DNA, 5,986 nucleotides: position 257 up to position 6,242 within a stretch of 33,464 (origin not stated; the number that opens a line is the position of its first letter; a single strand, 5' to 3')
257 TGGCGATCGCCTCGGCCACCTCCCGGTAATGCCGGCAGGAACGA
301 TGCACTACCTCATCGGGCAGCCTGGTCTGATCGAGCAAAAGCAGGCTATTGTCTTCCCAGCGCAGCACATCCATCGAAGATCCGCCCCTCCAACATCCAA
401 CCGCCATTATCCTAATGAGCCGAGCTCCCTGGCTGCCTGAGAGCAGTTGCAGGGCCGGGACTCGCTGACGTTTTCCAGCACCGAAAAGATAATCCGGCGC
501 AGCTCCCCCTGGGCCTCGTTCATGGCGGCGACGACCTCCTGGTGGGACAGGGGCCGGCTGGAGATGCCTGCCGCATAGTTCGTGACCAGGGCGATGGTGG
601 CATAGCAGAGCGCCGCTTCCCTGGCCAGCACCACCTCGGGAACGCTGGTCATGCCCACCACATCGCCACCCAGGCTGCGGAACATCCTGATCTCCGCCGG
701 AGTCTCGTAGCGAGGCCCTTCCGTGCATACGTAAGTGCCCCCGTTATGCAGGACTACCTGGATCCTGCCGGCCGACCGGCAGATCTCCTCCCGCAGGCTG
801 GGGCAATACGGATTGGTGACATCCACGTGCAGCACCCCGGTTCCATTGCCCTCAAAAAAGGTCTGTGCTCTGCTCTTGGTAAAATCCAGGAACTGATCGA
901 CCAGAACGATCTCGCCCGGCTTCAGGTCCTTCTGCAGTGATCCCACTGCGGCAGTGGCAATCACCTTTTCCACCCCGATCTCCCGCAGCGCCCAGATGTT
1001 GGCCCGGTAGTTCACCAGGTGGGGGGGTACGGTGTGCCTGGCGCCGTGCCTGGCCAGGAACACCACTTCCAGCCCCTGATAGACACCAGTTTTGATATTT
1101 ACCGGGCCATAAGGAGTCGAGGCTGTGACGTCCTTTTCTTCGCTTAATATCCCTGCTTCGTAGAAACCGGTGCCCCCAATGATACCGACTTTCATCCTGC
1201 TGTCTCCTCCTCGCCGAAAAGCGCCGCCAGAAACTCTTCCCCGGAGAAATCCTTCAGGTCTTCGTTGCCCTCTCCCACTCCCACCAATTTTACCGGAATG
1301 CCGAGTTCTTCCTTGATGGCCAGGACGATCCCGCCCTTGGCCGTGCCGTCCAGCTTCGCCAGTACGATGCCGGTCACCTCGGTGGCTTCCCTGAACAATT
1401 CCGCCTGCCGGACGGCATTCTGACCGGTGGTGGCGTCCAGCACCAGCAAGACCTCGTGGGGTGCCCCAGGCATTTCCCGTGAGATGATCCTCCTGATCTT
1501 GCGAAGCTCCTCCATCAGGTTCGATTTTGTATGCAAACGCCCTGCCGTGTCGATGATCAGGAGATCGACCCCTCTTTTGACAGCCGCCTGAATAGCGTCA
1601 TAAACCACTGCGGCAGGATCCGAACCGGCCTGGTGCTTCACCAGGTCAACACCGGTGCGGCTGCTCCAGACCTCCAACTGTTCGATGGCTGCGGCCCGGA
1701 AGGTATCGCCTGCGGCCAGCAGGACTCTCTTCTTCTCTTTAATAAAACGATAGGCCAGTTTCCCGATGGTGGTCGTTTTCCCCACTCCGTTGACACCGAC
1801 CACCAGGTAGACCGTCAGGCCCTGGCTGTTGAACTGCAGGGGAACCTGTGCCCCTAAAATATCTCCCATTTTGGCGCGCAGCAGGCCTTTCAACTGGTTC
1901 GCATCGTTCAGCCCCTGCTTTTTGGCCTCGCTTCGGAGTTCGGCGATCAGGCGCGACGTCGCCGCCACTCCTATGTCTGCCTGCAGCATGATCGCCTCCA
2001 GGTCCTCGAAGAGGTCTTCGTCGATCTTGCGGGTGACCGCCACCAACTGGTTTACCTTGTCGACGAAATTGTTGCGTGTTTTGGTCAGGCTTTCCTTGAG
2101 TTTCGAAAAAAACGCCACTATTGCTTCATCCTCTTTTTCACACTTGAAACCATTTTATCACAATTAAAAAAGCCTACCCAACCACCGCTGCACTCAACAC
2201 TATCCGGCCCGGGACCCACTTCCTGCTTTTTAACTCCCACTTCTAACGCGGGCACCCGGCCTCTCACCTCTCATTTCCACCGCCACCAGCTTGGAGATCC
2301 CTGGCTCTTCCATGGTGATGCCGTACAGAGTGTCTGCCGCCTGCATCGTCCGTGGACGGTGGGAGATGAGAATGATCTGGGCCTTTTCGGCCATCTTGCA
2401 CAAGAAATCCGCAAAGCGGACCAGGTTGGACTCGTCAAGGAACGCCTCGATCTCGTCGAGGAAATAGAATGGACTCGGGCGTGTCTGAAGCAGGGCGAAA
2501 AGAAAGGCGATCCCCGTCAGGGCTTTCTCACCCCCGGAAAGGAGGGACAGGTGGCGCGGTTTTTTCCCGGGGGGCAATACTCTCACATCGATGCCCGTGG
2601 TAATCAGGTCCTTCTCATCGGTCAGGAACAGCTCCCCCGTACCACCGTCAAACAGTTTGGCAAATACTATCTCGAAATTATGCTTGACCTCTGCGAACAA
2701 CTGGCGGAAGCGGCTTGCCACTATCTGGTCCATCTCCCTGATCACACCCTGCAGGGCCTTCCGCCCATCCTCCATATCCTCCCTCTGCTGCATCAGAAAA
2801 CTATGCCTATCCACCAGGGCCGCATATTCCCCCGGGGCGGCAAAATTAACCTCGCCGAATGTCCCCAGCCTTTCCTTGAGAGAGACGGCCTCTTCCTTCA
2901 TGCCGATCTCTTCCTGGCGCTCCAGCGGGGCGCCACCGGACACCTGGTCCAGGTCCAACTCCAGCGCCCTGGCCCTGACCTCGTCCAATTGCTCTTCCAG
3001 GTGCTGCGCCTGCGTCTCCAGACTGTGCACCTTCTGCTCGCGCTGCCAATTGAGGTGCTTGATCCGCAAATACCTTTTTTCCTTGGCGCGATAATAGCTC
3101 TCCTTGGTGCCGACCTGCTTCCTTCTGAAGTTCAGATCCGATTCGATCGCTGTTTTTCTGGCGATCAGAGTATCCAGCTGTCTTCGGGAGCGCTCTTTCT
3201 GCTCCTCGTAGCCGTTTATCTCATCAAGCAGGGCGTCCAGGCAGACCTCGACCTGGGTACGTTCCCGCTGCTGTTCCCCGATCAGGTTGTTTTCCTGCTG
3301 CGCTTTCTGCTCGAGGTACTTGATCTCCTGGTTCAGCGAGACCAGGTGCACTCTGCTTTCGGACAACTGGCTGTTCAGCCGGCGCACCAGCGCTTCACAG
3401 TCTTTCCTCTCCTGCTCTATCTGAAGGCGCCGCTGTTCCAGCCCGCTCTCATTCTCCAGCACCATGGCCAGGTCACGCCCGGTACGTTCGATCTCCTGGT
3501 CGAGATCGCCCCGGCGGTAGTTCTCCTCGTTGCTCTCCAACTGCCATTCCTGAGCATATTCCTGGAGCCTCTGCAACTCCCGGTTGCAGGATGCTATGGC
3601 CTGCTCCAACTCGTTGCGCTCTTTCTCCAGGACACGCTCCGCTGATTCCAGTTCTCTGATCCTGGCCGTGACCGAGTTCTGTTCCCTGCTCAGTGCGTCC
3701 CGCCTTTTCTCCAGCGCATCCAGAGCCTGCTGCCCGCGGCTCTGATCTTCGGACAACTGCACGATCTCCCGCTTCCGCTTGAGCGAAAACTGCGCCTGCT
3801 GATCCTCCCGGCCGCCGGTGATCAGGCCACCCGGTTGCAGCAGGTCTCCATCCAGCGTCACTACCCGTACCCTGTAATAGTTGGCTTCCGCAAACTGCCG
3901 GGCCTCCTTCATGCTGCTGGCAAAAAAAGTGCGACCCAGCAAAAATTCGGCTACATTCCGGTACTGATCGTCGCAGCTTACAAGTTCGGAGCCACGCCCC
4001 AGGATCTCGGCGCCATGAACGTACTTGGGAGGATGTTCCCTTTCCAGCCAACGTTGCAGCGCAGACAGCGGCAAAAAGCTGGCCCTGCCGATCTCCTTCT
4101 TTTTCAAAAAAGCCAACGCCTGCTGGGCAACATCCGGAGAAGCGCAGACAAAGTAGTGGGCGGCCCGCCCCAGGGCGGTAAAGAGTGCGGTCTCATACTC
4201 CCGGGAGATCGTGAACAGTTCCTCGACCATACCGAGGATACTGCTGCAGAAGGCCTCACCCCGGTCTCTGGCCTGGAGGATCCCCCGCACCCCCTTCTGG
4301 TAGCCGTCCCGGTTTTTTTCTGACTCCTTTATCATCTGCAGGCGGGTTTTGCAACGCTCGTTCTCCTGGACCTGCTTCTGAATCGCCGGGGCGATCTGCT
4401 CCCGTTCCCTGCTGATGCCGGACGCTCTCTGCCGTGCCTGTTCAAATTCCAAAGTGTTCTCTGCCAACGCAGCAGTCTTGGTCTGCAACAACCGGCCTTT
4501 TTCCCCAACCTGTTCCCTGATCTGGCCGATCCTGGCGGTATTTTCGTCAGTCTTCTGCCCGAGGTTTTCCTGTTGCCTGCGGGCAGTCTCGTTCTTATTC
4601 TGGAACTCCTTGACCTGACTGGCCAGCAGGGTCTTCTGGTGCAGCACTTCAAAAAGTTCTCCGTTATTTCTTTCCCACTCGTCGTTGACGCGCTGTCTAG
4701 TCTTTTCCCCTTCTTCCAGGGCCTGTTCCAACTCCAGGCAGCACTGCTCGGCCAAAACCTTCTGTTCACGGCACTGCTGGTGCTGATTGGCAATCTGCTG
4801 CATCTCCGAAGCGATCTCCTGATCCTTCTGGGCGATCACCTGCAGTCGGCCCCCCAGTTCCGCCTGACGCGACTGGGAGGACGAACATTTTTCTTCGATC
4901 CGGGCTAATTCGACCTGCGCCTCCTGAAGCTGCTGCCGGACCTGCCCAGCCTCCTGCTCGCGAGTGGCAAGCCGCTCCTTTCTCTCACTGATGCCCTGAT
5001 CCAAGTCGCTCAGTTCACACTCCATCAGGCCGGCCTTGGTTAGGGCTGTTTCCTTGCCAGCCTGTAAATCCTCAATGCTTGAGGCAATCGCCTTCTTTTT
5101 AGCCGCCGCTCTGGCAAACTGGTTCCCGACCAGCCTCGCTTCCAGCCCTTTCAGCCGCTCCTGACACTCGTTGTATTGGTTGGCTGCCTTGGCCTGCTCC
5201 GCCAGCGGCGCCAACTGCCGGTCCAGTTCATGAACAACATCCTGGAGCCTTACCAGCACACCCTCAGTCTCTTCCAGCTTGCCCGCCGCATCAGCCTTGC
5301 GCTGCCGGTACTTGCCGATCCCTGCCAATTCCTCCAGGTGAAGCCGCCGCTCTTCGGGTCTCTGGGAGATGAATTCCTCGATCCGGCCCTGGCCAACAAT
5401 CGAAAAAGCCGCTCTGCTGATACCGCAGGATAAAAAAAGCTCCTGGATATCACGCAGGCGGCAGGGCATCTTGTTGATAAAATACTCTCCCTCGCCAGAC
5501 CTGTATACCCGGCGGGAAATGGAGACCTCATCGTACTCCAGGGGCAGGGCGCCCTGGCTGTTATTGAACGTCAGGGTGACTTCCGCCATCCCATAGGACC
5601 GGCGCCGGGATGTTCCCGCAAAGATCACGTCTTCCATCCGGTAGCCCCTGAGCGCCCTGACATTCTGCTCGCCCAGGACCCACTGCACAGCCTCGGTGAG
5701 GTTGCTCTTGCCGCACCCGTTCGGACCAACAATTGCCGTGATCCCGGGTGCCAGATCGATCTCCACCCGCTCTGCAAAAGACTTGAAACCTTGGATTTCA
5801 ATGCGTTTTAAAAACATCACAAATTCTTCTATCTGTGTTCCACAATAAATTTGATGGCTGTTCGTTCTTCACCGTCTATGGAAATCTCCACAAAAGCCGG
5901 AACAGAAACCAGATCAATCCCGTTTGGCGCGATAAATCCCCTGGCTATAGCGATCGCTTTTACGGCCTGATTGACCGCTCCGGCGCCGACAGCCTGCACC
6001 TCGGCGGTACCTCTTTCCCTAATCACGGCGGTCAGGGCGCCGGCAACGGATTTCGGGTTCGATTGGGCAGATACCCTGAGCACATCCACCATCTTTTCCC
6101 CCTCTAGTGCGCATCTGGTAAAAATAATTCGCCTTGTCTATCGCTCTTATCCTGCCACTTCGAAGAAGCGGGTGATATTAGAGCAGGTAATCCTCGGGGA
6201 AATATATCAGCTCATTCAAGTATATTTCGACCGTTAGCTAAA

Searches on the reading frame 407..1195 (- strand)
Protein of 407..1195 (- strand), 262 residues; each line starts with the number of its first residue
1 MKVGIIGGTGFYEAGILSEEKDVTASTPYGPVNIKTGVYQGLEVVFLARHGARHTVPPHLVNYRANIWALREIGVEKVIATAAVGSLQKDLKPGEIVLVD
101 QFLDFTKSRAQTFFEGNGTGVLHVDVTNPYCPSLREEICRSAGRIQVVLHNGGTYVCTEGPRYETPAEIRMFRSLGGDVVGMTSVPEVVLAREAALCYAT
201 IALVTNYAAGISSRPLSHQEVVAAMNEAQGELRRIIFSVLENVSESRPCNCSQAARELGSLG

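Call 47: find_encoding_contigs(protein=window:407-1195:-, flank=10000, max_places=10)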
Protein window:407-1195:- (262 aa): 1 contig read that carries it; 1 place shown.
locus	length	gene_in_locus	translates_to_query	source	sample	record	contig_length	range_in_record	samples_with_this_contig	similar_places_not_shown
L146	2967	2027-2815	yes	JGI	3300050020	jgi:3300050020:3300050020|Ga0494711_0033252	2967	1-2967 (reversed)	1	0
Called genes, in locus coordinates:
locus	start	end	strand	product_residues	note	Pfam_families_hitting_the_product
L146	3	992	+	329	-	?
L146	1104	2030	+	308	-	PF02881:SRP54_N, PF13604:AAA_30 (weak), PF00448:SRP54, PF13401:AAA_22 (weak)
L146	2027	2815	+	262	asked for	PF01048:PNP_UDP_1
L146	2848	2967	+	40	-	?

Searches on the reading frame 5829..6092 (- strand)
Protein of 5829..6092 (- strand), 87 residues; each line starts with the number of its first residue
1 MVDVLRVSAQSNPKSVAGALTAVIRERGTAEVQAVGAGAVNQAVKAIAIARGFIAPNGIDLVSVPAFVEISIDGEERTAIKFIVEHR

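Call 34: find_encoding_contigs(protein=window:5829-6092:-, flank=1200, max_places=10)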
Protein window:5829-6092:- (87 aa): 23 contigs read that carry it; 10 places shown.
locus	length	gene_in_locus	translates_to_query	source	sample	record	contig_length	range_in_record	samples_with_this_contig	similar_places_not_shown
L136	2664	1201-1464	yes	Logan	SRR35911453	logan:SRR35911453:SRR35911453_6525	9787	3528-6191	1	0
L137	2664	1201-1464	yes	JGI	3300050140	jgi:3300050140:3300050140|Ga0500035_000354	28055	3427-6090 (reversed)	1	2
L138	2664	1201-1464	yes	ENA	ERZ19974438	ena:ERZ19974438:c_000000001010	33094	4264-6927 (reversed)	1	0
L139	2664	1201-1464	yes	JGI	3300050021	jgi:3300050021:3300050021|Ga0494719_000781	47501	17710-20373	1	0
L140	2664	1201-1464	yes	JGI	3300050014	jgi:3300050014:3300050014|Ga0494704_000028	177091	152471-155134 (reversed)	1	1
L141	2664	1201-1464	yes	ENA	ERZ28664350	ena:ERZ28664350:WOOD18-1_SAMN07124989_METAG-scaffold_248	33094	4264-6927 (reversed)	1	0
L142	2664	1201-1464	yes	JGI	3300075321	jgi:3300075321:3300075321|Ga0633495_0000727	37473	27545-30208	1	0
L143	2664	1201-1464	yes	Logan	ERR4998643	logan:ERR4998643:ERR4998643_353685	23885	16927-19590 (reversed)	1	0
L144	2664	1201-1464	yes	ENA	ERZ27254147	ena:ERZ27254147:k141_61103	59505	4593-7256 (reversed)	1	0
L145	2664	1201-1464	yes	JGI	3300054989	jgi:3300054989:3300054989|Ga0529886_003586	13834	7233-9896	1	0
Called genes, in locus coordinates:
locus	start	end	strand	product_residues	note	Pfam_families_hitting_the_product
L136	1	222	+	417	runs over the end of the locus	PF00109:ketoacyl-synt, PF02801:Ketoacyl-synt_C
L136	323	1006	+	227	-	PF14622:Ribonucleas_3_3, PF00636:Ribonuclease_3, PF00035:dsrm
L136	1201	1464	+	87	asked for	PF04232:SpoVS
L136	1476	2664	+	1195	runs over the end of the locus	PF02463:SMC_N, PF13175:AAA_15, PF13304:AAA_21 (weak), PF13476:AAA_23, PF06470:SMC_hinge, PF13304:AAA_21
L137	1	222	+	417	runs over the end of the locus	PF00109:ketoacyl-synt, PF02801:Ketoacyl-synt_C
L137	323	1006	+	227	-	PF14622:Ribonucleas_3_3, PF00636:Ribonuclease_3, PF00035:dsrm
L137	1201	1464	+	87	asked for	PF04232:SpoVS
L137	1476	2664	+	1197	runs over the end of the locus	PF02463:SMC_N, PF13175:AAA_15, PF13304:AAA_21 (weak), PF13476:AAA_23, PF06470:SMC_hinge, PF13304:AAA_21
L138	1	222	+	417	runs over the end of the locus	PF00109:ketoacyl-synt, PF02801:Ketoacyl-synt_C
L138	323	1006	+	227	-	PF14622:Ribonucleas_3_3, PF00636:Ribonuclease_3, PF00035:dsrm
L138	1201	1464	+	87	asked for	PF04232:SpoVS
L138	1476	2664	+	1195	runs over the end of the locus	PF02463:SMC_N, PF13175:AAA_15, PF13304:AAA_21 (weak), PF13476:AAA_23, PF06470:SMC_hinge, PF13304:AAA_21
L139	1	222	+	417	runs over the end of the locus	PF00109:ketoacyl-synt, PF02801:Ketoacyl-synt_C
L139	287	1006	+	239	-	PF22935:RM44_endonuclase (faint), PF14622:Ribonucleas_3_3, PF00636:Ribonuclease_3, PF00035:dsrm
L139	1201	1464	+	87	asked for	PF04232:SpoVS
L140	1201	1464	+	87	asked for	PF04232:SpoVS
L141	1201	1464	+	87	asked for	PF04232:SpoVS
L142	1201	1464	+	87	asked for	PF04232:SpoVS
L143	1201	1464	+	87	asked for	PF04232:SpoVS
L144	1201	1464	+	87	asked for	PF04232:SpoVS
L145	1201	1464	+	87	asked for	PF04232:SpoVS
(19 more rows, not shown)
